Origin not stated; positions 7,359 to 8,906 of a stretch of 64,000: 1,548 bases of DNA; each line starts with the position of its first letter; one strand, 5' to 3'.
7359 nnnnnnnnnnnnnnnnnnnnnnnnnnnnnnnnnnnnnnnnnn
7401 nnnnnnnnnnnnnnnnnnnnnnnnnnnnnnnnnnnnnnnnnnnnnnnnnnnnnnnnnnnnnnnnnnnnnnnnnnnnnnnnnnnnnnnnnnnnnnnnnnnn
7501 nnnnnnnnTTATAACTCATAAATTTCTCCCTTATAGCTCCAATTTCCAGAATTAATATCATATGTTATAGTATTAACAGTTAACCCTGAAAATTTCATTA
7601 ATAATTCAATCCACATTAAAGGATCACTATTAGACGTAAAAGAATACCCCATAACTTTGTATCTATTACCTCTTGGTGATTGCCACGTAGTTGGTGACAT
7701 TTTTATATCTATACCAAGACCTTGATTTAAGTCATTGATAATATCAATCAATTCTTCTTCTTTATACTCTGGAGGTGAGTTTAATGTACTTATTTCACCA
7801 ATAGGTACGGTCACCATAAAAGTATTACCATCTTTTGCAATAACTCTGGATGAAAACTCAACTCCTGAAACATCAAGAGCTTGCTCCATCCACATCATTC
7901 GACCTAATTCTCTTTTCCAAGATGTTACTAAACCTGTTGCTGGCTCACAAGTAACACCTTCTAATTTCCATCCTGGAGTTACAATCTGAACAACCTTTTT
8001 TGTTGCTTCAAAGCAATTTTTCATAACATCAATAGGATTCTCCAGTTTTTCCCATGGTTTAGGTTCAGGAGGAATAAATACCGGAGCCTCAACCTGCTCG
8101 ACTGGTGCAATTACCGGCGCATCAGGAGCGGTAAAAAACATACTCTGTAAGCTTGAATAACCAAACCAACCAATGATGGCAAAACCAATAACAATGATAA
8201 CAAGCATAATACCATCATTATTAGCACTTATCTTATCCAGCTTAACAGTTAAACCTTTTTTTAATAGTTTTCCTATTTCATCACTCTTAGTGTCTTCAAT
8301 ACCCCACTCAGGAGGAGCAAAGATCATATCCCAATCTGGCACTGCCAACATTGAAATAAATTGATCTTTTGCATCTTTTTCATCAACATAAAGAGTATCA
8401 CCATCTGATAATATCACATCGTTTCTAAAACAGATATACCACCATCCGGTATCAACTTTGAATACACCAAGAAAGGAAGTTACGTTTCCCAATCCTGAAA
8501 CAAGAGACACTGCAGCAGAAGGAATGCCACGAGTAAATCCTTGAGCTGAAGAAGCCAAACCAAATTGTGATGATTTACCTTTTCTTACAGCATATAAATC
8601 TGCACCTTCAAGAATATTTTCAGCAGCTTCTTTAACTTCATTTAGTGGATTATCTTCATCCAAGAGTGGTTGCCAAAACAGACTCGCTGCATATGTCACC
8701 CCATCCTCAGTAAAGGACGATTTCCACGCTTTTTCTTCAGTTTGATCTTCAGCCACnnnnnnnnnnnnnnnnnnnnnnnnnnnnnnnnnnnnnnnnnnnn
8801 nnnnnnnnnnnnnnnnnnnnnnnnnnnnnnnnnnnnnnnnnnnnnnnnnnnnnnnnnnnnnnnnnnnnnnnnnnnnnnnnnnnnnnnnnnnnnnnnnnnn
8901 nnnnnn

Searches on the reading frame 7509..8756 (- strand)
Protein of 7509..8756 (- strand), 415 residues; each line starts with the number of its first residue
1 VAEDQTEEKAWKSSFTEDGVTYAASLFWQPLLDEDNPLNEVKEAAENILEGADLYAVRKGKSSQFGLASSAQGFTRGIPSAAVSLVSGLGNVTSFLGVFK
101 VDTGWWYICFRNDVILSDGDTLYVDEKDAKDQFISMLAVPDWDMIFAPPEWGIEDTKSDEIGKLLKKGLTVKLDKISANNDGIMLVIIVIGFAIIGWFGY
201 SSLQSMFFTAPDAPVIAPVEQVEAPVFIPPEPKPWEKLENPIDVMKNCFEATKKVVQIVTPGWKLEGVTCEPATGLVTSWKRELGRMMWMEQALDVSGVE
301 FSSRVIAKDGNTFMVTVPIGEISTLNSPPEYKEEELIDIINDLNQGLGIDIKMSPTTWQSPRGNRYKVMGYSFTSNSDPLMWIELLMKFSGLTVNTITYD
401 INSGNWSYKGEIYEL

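Call 10: search_protein_families(library=pfam, proteins=[window:7509-8756:-], max_evalue=0.001)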
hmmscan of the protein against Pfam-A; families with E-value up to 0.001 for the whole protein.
window:7509-8756:- (415 aa): 1 family
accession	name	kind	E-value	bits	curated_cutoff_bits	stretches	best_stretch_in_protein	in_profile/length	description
PF06864.17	PAP_PilO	-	1.6e-16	60.6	26.7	1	23-413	2-418/419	Pilin accessory protein (PilO)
